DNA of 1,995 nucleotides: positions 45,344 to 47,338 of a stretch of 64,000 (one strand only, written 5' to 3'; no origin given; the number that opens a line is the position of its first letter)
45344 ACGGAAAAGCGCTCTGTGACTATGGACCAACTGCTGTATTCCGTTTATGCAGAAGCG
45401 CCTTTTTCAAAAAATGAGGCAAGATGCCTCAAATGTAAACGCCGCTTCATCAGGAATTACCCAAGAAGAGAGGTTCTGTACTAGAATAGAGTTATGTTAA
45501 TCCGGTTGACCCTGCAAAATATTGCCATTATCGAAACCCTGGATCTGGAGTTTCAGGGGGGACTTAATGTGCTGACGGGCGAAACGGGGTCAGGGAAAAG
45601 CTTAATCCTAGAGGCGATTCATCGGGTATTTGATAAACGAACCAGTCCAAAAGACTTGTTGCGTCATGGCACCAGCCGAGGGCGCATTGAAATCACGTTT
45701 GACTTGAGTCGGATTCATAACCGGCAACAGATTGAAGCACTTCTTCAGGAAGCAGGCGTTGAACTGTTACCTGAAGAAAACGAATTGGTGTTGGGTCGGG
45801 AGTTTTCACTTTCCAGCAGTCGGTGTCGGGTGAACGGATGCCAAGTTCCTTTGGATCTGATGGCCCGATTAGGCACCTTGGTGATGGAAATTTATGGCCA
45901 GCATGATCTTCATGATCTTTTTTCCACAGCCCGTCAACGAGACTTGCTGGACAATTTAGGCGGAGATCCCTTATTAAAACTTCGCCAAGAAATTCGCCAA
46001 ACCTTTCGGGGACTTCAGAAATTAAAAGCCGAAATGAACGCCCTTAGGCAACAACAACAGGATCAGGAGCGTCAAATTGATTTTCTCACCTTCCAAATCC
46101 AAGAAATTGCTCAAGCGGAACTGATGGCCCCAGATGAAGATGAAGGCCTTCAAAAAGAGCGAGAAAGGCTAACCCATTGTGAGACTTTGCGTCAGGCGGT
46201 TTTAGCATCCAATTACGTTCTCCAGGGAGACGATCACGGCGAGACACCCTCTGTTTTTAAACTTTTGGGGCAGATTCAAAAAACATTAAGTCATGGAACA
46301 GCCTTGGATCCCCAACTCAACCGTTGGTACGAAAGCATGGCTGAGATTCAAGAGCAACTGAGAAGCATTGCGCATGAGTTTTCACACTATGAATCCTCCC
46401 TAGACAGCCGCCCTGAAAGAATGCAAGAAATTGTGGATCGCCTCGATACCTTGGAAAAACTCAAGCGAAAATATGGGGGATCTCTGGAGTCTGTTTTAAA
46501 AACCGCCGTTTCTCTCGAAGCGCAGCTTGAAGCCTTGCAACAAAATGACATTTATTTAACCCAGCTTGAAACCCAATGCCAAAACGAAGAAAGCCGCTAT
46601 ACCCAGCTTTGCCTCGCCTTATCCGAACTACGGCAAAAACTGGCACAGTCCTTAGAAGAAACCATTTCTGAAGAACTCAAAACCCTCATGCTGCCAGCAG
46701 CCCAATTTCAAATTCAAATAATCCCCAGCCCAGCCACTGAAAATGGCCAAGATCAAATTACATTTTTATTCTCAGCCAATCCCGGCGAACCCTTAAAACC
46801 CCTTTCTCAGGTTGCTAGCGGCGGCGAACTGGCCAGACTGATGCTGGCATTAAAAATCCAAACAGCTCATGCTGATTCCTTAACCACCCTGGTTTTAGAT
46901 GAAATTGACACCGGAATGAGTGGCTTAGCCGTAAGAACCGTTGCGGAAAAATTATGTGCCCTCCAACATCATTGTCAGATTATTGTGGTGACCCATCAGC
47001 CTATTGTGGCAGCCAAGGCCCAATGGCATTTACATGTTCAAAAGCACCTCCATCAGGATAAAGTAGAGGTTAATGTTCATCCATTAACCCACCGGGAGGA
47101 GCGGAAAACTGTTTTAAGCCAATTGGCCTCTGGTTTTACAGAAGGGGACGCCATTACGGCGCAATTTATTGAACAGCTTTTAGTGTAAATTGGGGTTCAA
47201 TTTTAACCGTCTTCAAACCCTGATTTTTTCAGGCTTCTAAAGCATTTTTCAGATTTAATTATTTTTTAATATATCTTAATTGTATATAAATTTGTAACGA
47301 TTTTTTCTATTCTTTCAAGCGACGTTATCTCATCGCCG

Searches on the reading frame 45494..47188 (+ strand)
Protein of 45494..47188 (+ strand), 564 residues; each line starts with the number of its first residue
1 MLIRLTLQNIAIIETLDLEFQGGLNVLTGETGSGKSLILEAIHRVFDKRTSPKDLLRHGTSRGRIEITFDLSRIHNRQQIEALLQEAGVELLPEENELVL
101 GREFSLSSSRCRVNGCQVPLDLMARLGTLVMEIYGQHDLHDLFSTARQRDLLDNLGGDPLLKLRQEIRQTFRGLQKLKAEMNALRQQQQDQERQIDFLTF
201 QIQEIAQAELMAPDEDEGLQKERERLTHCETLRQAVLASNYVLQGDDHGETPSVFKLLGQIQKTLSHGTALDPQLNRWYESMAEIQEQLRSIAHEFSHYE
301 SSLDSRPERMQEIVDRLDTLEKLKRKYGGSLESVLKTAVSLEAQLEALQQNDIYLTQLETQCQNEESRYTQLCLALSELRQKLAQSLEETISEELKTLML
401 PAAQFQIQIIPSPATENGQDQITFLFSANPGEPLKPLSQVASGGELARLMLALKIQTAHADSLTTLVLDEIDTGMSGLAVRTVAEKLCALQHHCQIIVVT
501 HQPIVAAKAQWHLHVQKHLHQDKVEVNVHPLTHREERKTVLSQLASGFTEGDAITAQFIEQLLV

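Call 40: search_protein_families(library=ncbifam, proteins=[window:45494-47188:+], max_evalue=1e-10)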
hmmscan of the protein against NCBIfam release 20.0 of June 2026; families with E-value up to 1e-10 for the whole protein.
window:45494-47188:+ (564 aa): 5 families
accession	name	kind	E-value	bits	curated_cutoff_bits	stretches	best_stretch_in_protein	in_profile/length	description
TIGR00634.1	recN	equivalog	1.7e-133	446.5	407.85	1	1-553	1-552/563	DNA repair protein RecN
NF008121.0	PRK10869.1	equivalog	2.7e-89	300.2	418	1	1-546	1-535/553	DNA repair protein RecN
NF041034.1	Rad50_Sulf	equivalog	2.4e-11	42.3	1000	0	4-70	5-74/872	DNA double-strand break repair ATPase Rad50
NF045780.1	TrlF_fam_ATP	equivalog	4.2e-11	42.3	350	1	14-395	301-703/944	TrlF family AAA-like ATPase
TIGR02168.1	SMC_prok_B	equivalog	9.5e-11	40.2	567.35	0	162-404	718-960/1181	chromosome segregation protein SMC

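Call 55: find_homologous_proteins(query=window:45494-47185:+, max_evalue=1e-60)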
Query window:45494-47185:+ (564 aa): 5720 proteins with E <= 1e-60 among 8000 candidates; the best 120 are listed.
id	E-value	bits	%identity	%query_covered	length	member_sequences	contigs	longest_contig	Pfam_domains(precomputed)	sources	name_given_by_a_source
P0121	0.0e+0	1220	100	100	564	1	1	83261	PF13175.13,PF13476.13,PF02463.26,PF13304.13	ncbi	-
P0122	6.6e-247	839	70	100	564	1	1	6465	PF13476.13,PF02463.26,PF13304.13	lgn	-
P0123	3.5e-236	803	65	100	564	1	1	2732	PF13175.13,PF13476.13,PF13555.13,PF02463.26,PF13304.13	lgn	-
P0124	1.7e-232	791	66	100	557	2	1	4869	PF13476.13,PF13555.13,PF02463.26,PF13304.13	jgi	jgi:DNA repair protein RecN (Recombination protein N)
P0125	1.1e-228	779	65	100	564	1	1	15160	PF13476.13,PF13555.13,PF02463.26,PF13304.13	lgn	-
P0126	7.0e-220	750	62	100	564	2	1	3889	PF13175.13,PF13476.13,PF02463.26,PF13304.13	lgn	-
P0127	5.9e-212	723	60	100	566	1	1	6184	PF13476.13,PF02463.26,PF13304.13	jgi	jgi:DNA repair protein RecN (Recombination protein N)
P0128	5.0e-209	714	59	100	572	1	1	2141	PF13175.13,PF13476.13,PF13555.13,PF02463.26,PF13304.13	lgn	-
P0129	3.2e-207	708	60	99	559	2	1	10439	PF13476.13,PF13555.13,PF02463.26,PF13304.13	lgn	-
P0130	3.8e-203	694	59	100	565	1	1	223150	PF13476.13,PF13555.13,PF02463.26,PF13304.13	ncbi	-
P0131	7.4e-202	690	59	100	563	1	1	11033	PF13175.13,PF13476.13,PF02463.26,PF13304.13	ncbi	-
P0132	8.2e-192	657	55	100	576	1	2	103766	PF13476.13,PF02463.26,PF13304.13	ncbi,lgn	-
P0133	5.3e-175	602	53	100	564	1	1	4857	PF13476.13,PF13555.13,PF02463.26,PF13304.13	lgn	-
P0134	3.5e-164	566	49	100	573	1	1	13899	PF13476.13,PF02463.26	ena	-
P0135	1.4e-163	564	49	100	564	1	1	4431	PF13476.13,PF13555.13,PF02463.26,PF13304.13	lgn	-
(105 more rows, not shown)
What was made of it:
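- The nearest named relatives by RecN include the predatory genus Vampirovibrio (call 55).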
